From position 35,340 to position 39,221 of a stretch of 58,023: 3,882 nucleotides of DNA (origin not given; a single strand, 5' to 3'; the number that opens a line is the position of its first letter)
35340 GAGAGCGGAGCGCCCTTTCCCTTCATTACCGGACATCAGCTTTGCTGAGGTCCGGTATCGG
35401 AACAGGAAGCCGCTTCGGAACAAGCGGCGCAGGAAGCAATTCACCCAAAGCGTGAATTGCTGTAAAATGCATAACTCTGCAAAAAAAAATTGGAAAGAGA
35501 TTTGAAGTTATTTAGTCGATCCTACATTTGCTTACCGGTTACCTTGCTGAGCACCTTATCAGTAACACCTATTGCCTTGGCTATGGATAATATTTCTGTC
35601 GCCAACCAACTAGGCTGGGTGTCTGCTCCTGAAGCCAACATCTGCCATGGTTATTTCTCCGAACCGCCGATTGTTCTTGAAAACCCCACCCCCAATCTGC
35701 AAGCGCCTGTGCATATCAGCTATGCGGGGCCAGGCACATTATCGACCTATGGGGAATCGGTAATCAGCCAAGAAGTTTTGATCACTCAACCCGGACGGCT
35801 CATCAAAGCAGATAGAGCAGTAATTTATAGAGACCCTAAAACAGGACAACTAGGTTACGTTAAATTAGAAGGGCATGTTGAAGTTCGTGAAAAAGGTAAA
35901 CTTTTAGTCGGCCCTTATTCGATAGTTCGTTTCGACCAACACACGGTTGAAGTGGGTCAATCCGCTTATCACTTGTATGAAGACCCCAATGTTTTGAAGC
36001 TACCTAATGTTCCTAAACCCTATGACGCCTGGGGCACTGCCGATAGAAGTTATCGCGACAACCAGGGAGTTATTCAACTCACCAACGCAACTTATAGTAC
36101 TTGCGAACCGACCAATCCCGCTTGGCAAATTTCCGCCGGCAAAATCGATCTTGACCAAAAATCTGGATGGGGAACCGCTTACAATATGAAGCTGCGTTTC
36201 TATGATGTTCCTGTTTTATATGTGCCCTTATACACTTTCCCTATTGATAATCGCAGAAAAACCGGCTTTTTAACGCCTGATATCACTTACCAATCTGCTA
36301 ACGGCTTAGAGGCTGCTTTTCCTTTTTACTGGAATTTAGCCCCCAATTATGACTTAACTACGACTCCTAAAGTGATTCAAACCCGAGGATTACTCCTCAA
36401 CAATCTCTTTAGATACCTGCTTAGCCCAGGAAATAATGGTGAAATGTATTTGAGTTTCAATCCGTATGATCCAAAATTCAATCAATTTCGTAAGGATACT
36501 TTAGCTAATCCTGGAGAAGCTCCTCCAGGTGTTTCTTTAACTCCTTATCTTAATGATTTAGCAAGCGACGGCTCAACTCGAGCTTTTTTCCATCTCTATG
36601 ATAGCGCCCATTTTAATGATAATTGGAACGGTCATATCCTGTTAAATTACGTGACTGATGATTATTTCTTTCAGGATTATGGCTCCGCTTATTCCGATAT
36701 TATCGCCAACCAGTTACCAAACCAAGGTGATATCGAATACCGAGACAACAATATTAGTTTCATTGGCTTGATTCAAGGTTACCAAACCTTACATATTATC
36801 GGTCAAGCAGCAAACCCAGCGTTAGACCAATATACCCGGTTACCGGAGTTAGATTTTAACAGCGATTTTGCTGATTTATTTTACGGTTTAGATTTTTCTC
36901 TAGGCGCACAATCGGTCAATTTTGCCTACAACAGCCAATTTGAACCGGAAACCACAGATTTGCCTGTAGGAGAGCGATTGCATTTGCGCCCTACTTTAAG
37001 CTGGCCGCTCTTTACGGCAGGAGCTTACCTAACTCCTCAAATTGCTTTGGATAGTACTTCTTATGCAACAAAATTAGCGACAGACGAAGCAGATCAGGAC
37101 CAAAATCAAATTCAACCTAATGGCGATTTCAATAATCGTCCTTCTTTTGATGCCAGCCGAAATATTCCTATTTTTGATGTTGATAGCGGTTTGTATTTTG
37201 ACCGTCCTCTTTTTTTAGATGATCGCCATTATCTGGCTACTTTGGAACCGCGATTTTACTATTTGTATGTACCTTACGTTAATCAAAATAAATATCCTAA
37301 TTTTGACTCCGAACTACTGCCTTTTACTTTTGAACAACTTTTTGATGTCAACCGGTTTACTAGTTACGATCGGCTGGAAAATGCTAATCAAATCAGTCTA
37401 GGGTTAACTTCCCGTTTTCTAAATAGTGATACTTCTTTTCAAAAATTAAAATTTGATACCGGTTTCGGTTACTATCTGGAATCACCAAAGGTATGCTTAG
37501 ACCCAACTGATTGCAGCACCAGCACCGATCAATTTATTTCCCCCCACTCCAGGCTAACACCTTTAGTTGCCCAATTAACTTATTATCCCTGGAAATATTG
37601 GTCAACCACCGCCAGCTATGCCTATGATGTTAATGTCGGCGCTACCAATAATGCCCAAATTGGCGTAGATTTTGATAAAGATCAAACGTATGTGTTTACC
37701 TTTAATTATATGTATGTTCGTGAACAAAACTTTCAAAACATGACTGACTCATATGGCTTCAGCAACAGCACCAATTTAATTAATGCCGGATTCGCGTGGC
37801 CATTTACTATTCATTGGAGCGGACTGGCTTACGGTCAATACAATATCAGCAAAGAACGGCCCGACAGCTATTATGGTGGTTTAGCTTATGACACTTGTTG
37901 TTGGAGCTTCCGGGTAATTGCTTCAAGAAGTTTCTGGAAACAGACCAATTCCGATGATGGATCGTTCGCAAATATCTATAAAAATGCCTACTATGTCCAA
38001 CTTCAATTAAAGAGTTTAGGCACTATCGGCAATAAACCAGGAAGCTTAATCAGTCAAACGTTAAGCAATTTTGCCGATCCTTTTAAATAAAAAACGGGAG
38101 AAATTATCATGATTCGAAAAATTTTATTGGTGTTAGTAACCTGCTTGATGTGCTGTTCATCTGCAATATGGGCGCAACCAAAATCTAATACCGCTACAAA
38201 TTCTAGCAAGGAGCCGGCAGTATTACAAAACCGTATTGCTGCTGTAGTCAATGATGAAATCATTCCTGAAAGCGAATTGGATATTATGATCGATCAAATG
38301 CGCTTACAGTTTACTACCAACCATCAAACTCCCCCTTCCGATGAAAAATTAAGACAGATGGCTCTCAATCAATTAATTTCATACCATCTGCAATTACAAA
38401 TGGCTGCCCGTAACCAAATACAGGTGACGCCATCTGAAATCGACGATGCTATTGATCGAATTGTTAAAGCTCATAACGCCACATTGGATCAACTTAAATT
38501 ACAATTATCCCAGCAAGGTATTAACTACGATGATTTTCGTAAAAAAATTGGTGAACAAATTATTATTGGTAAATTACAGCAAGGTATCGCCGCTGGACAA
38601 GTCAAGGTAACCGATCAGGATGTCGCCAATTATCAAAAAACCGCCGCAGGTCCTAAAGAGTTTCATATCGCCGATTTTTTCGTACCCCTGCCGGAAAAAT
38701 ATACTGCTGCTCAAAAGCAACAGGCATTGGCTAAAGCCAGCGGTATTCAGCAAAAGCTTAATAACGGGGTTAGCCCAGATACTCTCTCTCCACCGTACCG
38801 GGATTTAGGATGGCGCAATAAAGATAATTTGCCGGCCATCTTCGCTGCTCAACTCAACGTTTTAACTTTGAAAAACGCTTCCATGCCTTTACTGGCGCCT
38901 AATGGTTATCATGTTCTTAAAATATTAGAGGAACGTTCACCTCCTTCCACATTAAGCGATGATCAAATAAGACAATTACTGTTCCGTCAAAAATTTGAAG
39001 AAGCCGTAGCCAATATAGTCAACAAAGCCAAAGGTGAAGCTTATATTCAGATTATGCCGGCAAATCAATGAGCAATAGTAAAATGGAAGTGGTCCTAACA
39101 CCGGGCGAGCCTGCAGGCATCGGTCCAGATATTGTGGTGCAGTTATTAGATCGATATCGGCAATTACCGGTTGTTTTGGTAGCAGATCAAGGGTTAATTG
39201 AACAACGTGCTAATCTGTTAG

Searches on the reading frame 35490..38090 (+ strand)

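Call 14: search_protein_families(library=pfam, proteins=[window:35490-38090:+], max_evalue=0.001)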
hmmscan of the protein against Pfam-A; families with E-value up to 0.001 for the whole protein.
window:35490-38090:+ (866 aa): 2 families
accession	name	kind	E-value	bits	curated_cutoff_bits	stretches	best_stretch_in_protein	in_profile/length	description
PF04453.20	LptD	-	2.5e-82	277.7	22.4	1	363-776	2-384/384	LPS transport system D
PF03968.19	LptD_N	-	0.0002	22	20.4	0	89-226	15-112/113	LptA/(LptD N-terminal domain) LPS transport protein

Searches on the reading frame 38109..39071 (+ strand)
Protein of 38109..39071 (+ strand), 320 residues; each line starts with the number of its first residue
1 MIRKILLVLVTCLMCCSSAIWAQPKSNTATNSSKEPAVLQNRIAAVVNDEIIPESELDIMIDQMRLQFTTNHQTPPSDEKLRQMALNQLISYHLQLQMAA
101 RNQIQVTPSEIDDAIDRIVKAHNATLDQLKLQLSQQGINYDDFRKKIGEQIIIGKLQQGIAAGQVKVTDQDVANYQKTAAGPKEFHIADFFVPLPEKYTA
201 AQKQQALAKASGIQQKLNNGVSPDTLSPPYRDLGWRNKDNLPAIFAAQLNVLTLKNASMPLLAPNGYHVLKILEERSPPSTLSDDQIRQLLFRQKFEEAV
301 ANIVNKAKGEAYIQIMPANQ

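Call 14: search_protein_families(library=pfam, proteins=[window:38109-39071:+], max_evalue=0.001)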
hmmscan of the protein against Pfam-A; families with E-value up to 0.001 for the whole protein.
window:38109-39071:+ (320 aa): 4 families
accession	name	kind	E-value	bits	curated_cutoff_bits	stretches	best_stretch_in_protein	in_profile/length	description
PF09312.16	SurA_N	-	2e-26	92.9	30.8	1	41-156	2-117/118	SurA N-terminal domain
PF13624.11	SurA_N_3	-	5.5e-14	52.8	27.2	1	20-157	27-162/162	SurA-like N-terminal domain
PF13623.11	SurA_N_2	-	2.4e-08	34.4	28.5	1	40-122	39-122/145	SurA-like N-terminal domain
PF13145.12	Rotamase_2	-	4.1e-05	24.8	27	1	196-288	32-120/121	PPIC-type PPIASE domain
